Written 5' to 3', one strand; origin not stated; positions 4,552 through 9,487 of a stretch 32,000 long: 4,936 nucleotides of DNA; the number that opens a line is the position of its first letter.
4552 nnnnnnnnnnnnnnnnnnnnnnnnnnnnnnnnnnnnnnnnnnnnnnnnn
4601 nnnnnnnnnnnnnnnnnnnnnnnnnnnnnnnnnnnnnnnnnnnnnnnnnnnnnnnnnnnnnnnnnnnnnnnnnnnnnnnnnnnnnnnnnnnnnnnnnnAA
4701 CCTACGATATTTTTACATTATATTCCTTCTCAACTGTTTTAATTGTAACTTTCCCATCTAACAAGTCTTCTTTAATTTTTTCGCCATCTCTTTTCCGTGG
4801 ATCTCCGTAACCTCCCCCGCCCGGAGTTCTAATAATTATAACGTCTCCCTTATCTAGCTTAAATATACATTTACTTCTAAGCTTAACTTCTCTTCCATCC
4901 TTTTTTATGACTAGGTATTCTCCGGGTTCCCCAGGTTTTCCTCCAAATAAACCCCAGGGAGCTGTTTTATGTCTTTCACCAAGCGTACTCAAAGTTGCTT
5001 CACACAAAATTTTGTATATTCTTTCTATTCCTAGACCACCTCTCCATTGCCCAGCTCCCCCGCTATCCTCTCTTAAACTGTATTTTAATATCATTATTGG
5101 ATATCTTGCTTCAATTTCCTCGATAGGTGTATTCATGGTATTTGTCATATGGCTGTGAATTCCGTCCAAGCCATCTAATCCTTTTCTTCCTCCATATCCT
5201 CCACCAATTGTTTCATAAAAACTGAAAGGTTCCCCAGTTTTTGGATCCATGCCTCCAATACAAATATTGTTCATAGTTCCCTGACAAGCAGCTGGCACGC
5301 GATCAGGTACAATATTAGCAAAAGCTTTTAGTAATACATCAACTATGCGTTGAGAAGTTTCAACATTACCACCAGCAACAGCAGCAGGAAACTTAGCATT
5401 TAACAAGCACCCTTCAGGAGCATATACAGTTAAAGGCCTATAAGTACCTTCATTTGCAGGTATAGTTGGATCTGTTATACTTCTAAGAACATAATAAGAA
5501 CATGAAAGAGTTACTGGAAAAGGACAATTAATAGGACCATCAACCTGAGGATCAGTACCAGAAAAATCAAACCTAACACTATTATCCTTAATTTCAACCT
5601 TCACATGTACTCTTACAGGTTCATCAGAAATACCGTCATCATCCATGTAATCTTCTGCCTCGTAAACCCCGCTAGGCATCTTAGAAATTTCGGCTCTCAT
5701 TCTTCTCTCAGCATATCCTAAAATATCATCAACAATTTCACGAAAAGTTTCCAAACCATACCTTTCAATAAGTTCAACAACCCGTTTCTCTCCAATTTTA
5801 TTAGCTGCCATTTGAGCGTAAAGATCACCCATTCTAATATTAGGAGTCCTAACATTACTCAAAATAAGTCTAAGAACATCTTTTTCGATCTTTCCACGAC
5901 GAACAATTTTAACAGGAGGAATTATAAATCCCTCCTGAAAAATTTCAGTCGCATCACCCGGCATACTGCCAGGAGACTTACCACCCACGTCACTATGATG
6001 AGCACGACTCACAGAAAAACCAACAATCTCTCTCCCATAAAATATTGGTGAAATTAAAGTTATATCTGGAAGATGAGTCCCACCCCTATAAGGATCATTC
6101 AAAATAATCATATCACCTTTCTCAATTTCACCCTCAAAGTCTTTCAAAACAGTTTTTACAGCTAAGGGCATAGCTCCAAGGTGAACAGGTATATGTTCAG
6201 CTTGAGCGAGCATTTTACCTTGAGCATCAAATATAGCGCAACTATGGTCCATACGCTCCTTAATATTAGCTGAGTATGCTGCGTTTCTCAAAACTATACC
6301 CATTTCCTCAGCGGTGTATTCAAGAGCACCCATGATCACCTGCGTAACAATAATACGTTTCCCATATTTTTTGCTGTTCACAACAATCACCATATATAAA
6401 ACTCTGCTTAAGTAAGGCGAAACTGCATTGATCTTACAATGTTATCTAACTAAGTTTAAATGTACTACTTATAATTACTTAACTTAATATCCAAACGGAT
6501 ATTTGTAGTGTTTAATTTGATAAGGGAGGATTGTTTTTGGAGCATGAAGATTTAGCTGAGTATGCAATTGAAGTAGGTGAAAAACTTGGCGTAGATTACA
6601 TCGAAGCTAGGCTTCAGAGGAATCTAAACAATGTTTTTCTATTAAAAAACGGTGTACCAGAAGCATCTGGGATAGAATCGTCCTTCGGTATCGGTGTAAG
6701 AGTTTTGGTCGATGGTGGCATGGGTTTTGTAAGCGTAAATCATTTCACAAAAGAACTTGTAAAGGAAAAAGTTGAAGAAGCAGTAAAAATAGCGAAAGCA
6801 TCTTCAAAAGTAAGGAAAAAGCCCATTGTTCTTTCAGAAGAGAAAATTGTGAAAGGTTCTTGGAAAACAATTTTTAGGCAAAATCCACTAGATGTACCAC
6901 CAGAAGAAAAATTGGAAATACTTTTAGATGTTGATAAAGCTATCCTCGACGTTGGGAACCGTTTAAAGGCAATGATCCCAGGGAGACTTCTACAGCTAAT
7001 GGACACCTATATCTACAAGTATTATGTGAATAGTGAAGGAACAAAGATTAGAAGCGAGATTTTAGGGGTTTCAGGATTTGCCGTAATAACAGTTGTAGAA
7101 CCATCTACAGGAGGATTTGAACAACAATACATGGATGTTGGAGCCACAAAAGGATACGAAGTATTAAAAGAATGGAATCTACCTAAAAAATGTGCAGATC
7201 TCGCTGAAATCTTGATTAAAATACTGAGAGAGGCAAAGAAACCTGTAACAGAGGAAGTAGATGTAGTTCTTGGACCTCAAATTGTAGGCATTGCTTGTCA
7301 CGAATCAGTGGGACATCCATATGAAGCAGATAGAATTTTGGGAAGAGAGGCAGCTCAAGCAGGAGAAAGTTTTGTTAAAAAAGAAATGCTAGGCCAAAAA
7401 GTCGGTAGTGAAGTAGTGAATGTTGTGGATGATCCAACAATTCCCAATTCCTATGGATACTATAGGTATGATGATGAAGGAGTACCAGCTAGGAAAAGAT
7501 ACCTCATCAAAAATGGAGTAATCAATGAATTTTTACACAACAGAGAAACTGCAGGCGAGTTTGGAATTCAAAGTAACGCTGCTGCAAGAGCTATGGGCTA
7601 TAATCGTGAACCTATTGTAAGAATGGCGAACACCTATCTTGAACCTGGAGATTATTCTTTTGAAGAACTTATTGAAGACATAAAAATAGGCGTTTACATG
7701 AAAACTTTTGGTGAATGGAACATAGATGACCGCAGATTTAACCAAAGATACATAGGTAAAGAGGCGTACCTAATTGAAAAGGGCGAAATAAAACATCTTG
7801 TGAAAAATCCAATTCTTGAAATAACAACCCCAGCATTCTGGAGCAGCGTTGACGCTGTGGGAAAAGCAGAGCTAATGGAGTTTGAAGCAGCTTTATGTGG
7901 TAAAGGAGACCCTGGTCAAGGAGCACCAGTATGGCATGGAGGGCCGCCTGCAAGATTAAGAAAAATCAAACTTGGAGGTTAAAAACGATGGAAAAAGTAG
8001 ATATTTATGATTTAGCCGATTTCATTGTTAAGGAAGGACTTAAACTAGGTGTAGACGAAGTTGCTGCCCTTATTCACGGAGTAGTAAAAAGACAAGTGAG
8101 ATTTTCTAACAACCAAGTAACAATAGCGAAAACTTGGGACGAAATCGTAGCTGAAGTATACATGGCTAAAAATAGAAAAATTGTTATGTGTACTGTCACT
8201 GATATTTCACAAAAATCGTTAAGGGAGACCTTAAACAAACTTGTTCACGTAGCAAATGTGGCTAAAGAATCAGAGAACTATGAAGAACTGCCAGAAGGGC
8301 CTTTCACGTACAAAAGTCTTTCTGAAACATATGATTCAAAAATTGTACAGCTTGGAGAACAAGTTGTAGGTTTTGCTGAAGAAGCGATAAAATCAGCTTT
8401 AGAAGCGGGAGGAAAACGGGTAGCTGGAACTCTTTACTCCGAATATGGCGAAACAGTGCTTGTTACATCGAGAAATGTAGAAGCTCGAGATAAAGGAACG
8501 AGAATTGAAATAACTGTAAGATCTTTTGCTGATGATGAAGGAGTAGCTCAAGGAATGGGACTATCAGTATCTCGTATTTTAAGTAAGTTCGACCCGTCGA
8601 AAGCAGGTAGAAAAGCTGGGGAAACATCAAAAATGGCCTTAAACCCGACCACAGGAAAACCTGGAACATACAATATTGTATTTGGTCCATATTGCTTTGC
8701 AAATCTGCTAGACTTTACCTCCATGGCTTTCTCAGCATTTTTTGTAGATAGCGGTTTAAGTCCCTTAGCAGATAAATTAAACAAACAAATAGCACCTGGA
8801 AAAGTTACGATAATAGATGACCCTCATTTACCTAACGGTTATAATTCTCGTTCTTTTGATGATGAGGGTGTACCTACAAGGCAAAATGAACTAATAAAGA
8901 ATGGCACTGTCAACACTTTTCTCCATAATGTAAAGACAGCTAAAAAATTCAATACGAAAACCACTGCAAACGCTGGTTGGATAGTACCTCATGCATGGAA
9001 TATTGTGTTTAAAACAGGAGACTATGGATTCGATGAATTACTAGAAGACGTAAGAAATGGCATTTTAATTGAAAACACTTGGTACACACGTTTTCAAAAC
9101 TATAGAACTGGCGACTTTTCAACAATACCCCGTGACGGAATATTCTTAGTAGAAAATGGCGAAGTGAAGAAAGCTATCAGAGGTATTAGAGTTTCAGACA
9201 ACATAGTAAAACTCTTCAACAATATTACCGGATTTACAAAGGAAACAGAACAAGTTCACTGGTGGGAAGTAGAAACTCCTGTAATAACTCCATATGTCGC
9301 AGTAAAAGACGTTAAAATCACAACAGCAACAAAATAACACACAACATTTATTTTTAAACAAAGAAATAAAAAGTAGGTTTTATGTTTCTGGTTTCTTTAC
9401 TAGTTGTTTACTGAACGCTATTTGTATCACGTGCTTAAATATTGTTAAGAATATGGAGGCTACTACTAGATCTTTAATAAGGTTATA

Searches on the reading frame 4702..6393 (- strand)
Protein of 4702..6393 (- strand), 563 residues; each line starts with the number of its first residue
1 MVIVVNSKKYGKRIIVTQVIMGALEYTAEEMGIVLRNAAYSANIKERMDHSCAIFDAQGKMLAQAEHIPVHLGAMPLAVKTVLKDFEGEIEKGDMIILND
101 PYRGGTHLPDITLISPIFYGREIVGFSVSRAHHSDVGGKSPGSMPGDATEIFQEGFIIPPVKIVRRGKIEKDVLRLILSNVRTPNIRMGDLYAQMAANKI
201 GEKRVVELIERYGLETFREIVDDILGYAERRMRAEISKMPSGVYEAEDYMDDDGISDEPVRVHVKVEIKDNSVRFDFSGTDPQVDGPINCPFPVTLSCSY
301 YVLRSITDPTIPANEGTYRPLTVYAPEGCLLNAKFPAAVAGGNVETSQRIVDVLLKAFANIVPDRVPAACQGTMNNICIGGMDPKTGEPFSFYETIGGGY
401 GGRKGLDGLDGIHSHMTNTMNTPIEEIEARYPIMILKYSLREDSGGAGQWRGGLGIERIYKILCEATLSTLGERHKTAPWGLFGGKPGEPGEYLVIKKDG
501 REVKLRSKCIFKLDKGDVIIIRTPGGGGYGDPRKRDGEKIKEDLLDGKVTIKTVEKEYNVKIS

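Call 28: search_protein_families(library=pfam, proteins=[window:4702-6393:-], max_evalue=0.001)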
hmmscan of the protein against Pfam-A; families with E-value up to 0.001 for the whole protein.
window:4702-6393:- (563 aa): 1 family
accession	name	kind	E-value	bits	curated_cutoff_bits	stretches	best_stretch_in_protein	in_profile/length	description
PF02538.19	Hydantoinase_B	-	6.6e-223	741.3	26.8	1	16-532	4-519/519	Hydantoinase B/oxoprolinase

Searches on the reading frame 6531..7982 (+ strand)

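Call 28: search_protein_families(library=pfam, proteins=[window:6531-7982:+], max_evalue=0.001)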
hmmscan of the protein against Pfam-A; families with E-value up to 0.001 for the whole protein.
window:6531-7982:+ (483 aa): 3 families
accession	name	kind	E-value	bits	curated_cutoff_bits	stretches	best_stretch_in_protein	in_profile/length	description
PF19289.4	PmbA_TldD_3rd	-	2.7e-54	184.1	22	1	240-483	1-220/220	PmbA/TldA metallopeptidase C-terminal domain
PF01523.21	PmbA_TldD_1st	-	1.2e-12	48.3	20.9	1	25-88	2-65/65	PmbA/TldA metallopeptidase domain 1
PF19290.4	PmbA_TldD_2nd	-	2.2e-12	47.8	20.9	1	118-225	2-105/109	PmbA/TldA metallopeptidase central domain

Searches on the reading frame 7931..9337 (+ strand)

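Call 28: search_protein_families(library=pfam, proteins=[window:7931-9337:+], max_evalue=0.001)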
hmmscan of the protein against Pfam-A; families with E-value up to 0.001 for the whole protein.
window:7931-9337:+ (468 aa): 2 families
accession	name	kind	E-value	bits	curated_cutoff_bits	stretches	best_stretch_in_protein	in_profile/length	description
PF19289.4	PmbA_TldD_3rd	-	3.5e-68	229.5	22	1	244-464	1-219/220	PmbA/TldA metallopeptidase C-terminal domain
PF19290.4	PmbA_TldD_2nd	-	1.7e-09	38.5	20.9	1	143-236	9-108/109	PmbA/TldA metallopeptidase central domain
